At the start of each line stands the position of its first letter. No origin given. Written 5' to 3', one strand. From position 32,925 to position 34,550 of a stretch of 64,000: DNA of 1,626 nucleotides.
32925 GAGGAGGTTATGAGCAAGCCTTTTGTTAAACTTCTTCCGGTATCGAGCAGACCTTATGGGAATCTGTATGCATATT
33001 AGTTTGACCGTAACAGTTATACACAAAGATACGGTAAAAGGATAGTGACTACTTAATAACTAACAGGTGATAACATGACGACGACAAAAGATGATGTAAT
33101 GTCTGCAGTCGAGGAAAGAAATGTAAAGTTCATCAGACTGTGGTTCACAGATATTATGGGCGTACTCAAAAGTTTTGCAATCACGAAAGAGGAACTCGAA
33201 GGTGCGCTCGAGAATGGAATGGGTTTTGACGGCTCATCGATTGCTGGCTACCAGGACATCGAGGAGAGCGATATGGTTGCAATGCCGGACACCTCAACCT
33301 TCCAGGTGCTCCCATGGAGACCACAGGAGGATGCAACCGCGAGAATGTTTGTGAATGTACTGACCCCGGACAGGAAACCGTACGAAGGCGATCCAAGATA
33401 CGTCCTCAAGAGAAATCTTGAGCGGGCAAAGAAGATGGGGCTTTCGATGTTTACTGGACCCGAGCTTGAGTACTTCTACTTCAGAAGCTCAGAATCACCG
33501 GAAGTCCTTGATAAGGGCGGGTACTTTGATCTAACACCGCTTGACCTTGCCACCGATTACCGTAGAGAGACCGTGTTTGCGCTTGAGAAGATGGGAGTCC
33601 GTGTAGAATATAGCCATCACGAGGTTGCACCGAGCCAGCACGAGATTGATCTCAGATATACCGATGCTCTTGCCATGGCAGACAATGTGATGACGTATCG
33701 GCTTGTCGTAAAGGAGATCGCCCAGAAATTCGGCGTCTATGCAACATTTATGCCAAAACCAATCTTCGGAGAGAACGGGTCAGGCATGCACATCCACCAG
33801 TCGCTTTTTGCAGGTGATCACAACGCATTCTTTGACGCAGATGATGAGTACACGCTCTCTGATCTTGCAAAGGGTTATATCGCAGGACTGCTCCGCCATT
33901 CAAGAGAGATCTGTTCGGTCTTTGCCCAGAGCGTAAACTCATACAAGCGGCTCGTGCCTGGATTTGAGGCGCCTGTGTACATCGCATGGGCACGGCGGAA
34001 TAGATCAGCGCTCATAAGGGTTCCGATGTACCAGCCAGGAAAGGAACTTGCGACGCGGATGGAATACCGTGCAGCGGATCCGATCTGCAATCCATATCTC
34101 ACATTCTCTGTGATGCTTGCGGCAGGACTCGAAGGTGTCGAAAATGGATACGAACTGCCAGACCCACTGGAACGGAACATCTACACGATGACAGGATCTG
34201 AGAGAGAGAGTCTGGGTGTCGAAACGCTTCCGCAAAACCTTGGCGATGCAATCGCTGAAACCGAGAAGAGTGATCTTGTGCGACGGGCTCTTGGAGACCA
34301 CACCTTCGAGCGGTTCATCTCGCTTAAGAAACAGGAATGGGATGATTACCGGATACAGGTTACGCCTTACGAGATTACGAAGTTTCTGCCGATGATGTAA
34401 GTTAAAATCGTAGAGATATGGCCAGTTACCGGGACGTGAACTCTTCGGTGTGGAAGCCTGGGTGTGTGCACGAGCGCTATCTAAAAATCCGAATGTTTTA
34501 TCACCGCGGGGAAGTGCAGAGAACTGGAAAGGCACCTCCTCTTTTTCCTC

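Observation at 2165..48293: Recurring phenomenon: hairpin-bearing insertions that land on gene junctions and are flanked by long, variable (23-95 bp) direct duplications preserving both genes' signals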

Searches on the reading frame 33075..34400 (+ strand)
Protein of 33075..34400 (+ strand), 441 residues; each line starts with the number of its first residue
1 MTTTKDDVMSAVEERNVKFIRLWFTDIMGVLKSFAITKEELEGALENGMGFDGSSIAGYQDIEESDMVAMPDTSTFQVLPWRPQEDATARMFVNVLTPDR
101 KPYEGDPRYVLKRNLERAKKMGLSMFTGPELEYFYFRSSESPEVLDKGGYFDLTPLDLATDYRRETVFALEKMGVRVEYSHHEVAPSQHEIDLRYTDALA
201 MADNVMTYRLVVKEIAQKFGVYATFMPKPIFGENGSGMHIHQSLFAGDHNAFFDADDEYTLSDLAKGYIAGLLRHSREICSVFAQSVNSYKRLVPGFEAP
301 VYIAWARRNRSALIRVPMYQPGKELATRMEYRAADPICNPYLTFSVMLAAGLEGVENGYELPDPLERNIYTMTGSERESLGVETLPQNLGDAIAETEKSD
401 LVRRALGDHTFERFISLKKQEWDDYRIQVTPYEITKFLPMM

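Call 15: search_protein_families(library=pfam, proteins=[window:33075-34400:+])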
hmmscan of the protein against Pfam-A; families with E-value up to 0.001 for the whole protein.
window:33075-34400:+ (441 aa): 2 families
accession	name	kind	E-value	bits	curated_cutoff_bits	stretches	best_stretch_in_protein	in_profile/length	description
PF00120.29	Gln-synt_C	-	4.7e-128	427.5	24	1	105-435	2-342/344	Glutamine synthetase, catalytic domain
PF03951.24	Gln-synt_N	-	5.9e-30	103.2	33.4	1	16-98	1-82/82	Glutamine synthetase, beta-Grasp domain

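Call 38: find_homologous_proteins(query=window:33075-34400:+, max_evalue=1e-150)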
Query window:33075-34400:+ (441 aa): 7937 proteins with E <= 1e-150 among 8000 candidates; the best 120 are listed.
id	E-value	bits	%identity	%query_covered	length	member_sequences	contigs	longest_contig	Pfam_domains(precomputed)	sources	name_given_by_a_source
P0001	5.5e-293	989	98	100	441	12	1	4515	PF03951.25,PF00120.30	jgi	jgi:glutamine synthetase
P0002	2.3e-277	938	92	100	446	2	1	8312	PF03951.25,PF00120.30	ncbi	-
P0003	4.9e-271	917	89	100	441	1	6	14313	PF03951.25,PF00120.30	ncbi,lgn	-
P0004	5.0e-271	917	89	100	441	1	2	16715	PF03951.25,PF00120.30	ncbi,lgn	ncbi:MAG: glutamine synthetase family protein [Methanosarcinales archaeon]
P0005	9.0e-271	916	89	100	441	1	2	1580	PF03951.25,PF00120.30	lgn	-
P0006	9.1e-271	916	89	100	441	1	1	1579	PF03951.25,PF00120.30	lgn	-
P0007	1.3e-270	916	89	100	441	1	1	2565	PF03951.25,PF00120.30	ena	-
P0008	1.7e-270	915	89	100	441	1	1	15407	PF03951.25,PF00120.30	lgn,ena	-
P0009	2.3e-270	915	89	100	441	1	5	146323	PF03951.25,PF00120.30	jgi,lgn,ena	jgi:glutamine synthetase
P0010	4.8e-270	914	89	100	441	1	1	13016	PF03951.25,PF00120.30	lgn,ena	-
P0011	6.2e-270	913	89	100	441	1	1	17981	PF03951.25,PF00120.30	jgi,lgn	jgi:glutamine synthetase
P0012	6.6e-270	913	89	100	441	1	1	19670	PF03951.25,PF00120.30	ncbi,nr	ncbi:MAG: glutamine synthetase family protein [Euryarchaeota archaeon]|nr:glutamine synthetase famil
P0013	8.6e-270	913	89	100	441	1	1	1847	PF03951.25,PF00120.30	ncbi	-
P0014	9.8e-270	913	89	100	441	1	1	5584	PF03951.25,PF00120.30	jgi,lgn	-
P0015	1.0e-269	913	89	100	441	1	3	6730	PF03951.25,PF00120.30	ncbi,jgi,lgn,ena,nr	ncbi:glutamine synthetase [Candidatus Methanomarinus sp.]|nr:glutamine synthetase [ANME-2 cluster ar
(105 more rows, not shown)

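Call 39: find_encoding_contigs(protein=window:33075-34400:+, flank=10000, max_places=10)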
Protein window:33075-34400:+ (441 aa): 4 contigs read that carry it; 4 places shown.
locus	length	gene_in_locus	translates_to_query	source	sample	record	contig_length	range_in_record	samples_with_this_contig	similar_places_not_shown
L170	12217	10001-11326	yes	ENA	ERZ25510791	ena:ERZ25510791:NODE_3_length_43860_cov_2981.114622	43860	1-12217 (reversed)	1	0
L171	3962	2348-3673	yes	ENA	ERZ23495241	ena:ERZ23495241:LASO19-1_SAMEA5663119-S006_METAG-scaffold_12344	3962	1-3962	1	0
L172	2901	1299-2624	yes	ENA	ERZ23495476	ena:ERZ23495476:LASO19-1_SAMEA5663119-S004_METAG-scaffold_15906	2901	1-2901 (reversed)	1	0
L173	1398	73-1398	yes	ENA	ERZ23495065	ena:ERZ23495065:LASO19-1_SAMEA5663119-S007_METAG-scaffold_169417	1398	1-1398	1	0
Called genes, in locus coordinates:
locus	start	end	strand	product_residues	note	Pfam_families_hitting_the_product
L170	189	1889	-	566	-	PF00133:tRNA-synt_1, PF01406:tRNA-synt_1e, PF09334:tRNA-synt_1g, PF19303:Anticodon_3, PF08264:Anticodon_1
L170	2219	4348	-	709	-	PF20168:PDS5 (faint), PF02985:HEAT (faint), PF13646:HEAT_2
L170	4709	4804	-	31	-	-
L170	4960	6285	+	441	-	PF02754:CCG, PF13237:Fer4_10, PF13183:Fer4_8, PF13187:Fer4_9 (weak), PF13534:Fer4_17 (weak)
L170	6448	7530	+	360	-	PF00310:GATase_2, PF13522:GATase_6 (weak), PF13537:GATase_7 (faint)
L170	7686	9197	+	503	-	PF03060:NMO (faint), PF01645:Glu_synthase, PF04898:Glu_syn_central (weak), PF00478:IMPDH (weak), PF01070:FMN_dh (weak)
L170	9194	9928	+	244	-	PF01493:GXGXG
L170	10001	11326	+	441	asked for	PF03951:Gln-synt_N, PF00120:Gln-synt_C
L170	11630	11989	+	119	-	PF04038:DHNA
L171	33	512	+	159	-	PF12838:Fer4_7 (faint), PF12797:Fer4_2 (faint), PF12837:Fer4_6 (faint), PF13237:Fer4_10 (faint), PF00037:Fer4 (faint), PF14697:Fer4_21 (faint), PF13484:Fer4_16 (faint), PF04898:Glu_syn_central (weak)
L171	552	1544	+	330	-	PF01645:Glu_synthase, PF04898:Glu_syn_central, PF00478:IMPDH (weak), PF03060:NMO (weak), PF01070:FMN_dh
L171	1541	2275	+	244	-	PF01493:GXGXG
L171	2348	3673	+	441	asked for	PF03951:Gln-synt_N, PF00120:Gln-synt_C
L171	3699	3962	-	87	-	?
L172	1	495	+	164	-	?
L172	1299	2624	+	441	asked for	PF03951:Gln-synt_N, PF00120:Gln-synt_C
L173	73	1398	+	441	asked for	PF03951:Gln-synt_N, PF00120:Gln-synt_C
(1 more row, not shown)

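Call 40: find_encoding_contigs(protein=P0001, flank=10000, max_places=10)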
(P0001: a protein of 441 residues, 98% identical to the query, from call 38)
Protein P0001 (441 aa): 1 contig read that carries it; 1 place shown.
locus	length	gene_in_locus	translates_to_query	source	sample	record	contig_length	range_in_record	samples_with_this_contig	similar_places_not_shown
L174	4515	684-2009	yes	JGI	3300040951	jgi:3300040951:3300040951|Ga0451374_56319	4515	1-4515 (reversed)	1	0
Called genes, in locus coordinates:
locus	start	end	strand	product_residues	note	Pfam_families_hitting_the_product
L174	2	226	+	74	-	?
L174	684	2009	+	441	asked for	PF03951:Gln-synt_N, PF00120:Gln-synt_C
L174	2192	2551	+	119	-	PF04038:DHNA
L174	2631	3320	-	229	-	PF06508:QueC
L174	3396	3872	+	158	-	PF01967:MoaC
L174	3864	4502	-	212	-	PF02649:GCHY-1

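Call 41: find_encoding_contigs(protein=P0002, flank=10000, max_places=10)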
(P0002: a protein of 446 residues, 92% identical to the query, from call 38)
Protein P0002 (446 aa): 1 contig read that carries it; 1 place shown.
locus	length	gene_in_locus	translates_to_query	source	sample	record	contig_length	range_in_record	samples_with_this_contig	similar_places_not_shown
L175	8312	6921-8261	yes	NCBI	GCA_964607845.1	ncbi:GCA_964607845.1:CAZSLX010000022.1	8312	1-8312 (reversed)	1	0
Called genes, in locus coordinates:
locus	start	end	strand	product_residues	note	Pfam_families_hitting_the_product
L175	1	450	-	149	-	?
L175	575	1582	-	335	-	-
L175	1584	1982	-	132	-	PF01092:Ribosomal_S6e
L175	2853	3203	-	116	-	-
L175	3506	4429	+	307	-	PF11969:DcpS_C (faint), PF16268:DUF4921, PF02744:GalP_UDP_tr_C (faint)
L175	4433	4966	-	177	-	PF01025:GrpE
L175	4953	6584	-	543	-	PF00118:Cpn60_TCP1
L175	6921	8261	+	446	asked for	PF03951:Gln-synt_N, PF00120:Gln-synt_C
